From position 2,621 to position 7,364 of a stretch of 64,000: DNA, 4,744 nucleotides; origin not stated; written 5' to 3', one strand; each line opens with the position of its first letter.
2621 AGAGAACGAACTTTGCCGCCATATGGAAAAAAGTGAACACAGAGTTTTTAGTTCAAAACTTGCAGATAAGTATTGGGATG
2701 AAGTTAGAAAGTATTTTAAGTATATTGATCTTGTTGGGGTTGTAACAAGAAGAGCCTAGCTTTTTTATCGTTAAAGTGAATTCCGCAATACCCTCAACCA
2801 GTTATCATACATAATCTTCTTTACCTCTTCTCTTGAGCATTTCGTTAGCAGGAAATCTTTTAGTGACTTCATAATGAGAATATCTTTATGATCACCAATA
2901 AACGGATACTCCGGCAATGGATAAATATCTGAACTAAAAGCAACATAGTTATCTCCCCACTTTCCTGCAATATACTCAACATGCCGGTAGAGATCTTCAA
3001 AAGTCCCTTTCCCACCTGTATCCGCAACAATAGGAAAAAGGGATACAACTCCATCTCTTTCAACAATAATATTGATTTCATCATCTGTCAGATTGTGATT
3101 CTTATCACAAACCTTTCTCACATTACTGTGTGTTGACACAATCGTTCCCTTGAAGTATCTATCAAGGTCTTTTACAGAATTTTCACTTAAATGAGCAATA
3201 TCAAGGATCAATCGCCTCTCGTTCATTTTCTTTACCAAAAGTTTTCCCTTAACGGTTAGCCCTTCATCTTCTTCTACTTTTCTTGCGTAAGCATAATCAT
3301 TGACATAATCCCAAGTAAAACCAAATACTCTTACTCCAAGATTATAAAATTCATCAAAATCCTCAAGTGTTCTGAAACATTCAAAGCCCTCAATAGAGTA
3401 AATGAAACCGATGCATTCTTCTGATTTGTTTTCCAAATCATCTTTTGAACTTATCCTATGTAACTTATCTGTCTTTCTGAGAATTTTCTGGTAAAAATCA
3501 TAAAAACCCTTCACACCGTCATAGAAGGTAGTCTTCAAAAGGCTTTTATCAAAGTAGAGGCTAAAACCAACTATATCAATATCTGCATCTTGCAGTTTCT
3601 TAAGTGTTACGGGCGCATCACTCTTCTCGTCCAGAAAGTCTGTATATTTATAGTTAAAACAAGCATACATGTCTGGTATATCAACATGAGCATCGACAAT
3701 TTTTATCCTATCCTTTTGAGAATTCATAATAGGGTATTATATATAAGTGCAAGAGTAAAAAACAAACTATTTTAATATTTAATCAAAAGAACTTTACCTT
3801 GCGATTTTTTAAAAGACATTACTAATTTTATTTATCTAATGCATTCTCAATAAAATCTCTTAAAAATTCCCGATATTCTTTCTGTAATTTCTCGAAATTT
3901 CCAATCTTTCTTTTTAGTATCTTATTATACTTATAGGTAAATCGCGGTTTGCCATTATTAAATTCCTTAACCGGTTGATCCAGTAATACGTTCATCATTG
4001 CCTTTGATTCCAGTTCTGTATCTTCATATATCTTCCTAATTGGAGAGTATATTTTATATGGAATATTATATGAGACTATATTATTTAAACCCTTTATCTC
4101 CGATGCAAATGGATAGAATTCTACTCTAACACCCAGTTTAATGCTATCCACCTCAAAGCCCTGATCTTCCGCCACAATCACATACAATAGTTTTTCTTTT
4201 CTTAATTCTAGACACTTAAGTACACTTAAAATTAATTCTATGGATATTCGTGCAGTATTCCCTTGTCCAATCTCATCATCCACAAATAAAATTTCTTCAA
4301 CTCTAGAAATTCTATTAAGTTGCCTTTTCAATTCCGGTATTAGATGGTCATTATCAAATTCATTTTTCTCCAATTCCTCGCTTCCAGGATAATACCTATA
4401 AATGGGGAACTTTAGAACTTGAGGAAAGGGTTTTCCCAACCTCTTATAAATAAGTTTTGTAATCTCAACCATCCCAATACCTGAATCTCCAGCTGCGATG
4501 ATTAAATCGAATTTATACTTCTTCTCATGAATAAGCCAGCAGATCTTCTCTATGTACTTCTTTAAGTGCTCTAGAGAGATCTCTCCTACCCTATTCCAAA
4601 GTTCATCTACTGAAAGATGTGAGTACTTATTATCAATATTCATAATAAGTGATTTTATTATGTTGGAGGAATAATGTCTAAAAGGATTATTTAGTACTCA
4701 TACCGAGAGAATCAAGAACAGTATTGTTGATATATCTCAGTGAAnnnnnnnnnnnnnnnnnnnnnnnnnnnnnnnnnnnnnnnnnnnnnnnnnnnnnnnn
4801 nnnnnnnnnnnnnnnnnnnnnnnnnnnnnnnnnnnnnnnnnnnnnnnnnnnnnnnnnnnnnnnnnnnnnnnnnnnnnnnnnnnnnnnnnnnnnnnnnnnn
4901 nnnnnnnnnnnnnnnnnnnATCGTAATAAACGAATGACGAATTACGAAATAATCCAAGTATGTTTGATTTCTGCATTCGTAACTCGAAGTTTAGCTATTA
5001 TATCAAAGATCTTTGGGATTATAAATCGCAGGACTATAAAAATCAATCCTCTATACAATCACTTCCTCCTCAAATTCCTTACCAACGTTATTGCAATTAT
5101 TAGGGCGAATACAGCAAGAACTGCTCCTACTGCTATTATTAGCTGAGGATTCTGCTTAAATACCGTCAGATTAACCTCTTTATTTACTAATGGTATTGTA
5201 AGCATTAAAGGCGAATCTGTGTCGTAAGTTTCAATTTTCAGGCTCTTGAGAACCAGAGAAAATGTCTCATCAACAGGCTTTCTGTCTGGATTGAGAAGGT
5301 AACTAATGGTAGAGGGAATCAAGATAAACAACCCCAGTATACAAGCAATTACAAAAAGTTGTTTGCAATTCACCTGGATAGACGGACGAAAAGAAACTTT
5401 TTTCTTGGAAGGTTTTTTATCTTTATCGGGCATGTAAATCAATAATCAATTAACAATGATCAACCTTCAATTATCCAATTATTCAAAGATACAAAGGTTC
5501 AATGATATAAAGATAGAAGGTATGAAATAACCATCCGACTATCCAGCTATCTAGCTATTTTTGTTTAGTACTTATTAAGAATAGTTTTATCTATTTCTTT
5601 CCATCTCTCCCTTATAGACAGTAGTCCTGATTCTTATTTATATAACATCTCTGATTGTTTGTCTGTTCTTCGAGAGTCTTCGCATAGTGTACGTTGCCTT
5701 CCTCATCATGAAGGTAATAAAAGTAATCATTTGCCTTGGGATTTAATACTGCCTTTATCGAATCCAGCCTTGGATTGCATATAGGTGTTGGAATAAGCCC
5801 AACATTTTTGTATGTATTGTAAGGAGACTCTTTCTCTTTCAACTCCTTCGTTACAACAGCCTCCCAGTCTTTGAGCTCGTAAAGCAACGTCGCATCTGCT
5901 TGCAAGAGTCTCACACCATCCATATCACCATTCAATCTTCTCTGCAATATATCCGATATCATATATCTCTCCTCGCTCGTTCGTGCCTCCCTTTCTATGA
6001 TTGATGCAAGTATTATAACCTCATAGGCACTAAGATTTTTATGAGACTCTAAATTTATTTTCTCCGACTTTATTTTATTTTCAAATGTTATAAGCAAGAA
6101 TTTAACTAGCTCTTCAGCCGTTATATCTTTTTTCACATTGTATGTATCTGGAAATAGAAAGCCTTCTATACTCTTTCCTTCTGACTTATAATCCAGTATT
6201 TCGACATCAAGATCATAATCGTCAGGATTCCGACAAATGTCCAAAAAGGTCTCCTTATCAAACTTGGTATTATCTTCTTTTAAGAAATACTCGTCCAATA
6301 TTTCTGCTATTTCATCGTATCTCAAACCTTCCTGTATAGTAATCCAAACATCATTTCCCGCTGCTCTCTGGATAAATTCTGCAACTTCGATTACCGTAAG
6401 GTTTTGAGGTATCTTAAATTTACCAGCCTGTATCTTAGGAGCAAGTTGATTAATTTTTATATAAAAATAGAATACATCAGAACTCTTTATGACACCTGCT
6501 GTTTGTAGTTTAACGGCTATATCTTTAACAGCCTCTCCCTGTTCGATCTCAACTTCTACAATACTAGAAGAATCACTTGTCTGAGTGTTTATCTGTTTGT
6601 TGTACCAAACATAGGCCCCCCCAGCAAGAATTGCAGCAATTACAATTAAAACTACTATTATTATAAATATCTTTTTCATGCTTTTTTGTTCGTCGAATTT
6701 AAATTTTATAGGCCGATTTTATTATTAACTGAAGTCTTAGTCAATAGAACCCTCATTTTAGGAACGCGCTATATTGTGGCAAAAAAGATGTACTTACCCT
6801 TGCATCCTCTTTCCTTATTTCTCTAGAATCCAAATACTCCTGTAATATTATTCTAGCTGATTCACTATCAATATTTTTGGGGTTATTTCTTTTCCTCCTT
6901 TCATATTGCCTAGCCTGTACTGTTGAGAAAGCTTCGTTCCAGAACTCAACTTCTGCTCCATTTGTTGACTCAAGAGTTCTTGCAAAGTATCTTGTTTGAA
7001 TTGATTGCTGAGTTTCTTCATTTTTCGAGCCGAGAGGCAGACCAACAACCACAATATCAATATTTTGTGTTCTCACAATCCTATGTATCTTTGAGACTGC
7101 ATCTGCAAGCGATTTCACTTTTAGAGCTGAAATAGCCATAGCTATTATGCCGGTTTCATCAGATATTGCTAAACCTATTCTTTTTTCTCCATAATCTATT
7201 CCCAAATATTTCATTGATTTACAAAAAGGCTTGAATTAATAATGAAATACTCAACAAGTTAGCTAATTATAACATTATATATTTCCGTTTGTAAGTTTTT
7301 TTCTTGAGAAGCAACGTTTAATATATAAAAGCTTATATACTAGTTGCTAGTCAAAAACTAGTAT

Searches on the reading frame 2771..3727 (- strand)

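Call 38: search_protein_families(library=pfam, proteins=[window:2771-3727:-], max_evalue=0.001)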
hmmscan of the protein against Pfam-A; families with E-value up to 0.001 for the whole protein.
window:2771-3727:- (318 aa): 1 family
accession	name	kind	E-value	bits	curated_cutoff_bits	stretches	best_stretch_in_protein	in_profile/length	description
PF01244.27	Peptidase_M19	-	4.7e-56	190.7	26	1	6-315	4-318/319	Membrane dipeptidase (Peptidase family M19)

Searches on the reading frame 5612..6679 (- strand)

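Call 38: search_protein_families(library=pfam, proteins=[window:5612-6679:-], max_evalue=0.001)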
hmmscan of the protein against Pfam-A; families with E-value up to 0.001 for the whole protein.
window:5612-6679:- (355 aa): 1 family
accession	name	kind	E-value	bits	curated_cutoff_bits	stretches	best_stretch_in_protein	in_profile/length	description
PF02618.21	YceG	-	1.4e-73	248.2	32.4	1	43-344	1-274/275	YceG-like family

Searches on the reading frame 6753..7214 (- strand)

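Call 87: search_protein_families(library=pfam, proteins=[window:6753-7214:-], max_evalue=0.001)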
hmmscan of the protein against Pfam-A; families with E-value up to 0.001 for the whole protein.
window:6753-7214:- (153 aa): 1 family
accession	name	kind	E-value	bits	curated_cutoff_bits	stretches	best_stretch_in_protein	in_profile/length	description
PF03652.20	RuvX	-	2.4e-34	119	29.2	1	1-130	1-134/134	Holliday junction resolvase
